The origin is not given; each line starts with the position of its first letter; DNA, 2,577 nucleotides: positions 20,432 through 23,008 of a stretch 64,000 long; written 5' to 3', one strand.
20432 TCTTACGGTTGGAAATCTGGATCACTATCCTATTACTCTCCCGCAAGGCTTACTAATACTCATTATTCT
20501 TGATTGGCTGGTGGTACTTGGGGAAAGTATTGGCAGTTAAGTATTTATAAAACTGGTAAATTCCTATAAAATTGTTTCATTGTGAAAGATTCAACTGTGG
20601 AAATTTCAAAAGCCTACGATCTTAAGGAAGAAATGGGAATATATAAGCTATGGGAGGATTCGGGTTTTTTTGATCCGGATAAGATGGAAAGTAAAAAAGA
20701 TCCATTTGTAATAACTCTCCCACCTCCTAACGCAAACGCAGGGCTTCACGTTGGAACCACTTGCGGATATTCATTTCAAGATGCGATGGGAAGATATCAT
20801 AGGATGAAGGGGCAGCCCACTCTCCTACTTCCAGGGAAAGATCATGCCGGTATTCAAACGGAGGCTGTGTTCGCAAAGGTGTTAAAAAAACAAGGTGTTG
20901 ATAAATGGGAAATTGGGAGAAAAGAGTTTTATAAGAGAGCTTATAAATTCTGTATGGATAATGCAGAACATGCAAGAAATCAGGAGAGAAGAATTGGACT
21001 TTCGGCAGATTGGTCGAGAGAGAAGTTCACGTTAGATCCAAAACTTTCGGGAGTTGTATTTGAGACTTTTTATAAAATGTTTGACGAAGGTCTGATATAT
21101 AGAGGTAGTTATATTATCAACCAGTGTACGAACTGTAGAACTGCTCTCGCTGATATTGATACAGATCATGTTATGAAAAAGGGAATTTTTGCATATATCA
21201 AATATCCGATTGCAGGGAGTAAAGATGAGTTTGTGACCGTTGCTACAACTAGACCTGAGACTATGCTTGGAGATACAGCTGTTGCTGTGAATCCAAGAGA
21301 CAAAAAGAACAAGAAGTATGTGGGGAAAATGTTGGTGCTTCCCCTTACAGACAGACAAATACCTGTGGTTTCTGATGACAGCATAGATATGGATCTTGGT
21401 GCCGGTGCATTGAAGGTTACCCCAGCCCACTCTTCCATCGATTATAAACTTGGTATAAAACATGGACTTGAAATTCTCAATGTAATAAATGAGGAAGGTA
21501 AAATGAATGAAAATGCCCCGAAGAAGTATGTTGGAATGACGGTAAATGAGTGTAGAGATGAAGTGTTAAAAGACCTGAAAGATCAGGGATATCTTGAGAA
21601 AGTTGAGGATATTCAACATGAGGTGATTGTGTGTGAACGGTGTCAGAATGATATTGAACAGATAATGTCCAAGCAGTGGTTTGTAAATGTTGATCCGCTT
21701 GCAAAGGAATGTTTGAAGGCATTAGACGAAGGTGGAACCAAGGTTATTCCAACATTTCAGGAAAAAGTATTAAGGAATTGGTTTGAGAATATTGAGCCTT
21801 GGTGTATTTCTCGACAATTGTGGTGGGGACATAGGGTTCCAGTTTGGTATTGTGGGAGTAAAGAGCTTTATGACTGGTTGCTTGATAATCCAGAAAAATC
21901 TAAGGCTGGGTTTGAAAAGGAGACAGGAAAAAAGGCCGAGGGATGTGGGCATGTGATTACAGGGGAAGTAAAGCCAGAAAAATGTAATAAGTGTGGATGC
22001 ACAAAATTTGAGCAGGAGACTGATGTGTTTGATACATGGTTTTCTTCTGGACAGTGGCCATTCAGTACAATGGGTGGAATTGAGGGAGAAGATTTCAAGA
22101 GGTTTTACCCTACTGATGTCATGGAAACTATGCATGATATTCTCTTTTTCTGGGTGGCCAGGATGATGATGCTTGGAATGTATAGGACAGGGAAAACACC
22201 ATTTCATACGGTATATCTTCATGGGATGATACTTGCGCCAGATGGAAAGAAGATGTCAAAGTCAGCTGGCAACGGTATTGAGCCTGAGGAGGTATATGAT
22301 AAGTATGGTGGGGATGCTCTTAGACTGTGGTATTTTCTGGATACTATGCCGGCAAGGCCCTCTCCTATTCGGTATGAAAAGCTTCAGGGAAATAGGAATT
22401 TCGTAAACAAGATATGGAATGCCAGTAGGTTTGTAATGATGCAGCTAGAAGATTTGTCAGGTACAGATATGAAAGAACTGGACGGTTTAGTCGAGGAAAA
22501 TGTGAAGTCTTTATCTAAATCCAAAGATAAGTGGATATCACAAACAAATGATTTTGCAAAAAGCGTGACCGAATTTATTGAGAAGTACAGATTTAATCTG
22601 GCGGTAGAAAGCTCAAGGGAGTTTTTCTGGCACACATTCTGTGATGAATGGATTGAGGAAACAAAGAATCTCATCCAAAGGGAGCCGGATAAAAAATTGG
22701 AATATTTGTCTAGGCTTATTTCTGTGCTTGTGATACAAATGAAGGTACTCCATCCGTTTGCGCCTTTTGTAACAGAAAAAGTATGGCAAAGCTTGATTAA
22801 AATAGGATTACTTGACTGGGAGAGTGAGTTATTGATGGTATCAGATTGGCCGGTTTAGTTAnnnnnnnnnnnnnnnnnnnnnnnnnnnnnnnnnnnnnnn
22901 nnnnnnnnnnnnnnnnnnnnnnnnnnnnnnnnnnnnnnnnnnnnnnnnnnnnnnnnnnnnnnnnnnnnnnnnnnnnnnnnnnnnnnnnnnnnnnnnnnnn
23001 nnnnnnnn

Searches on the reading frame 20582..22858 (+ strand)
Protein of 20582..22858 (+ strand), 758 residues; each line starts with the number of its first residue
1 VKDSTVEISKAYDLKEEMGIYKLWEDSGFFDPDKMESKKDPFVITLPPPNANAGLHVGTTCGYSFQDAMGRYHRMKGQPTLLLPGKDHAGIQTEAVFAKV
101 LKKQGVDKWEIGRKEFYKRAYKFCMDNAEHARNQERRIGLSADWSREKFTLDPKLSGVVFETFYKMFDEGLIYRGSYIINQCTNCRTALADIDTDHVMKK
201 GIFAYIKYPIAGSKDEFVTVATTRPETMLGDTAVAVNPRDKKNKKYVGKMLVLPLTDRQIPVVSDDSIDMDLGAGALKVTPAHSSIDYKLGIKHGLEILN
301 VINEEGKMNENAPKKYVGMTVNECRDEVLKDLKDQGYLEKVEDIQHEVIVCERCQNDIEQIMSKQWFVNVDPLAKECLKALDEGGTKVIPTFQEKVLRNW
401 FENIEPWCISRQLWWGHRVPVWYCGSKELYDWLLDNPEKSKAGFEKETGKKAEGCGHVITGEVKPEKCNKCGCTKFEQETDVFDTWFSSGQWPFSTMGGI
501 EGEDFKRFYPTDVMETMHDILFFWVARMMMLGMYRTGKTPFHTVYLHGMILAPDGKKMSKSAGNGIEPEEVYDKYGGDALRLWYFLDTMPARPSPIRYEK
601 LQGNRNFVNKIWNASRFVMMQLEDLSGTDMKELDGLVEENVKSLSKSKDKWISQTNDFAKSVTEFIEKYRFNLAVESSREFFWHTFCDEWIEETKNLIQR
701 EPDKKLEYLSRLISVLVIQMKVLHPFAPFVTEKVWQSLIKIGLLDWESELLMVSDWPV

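Call 10: search_protein_families(library=pfam, proteins=[window:20582-22858:+], max_evalue=0.01)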
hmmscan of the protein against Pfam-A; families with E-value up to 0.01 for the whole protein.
window:20582-22858:+ (758 aa): 5 families
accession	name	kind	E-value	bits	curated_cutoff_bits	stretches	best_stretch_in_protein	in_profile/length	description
PF00133.28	tRNA-synt_1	-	7.6e-115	384.4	22.7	1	20-585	2-403/414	tRNA synthetases class I (I, L, M and V)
PF08264.19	Anticodon_1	-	1.8e-21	77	25.1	1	649-757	1-105/148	Anticodon-binding domain of tRNA ligase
PF09334.17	tRNA-synt_1g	-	1.5e-17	63.9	20.1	3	309-433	127-249/391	tRNA synthetases class I (M)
PF13603.12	tRNA-synt_1_2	-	1.2e-09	38.4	25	1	247-312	85-150/185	Leucyl-tRNA synthetase, editing domain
PF01406.26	tRNA-synt_1e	-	0.0082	16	27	0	539-584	235-280/301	tRNA synthetases class I (C) catalytic domain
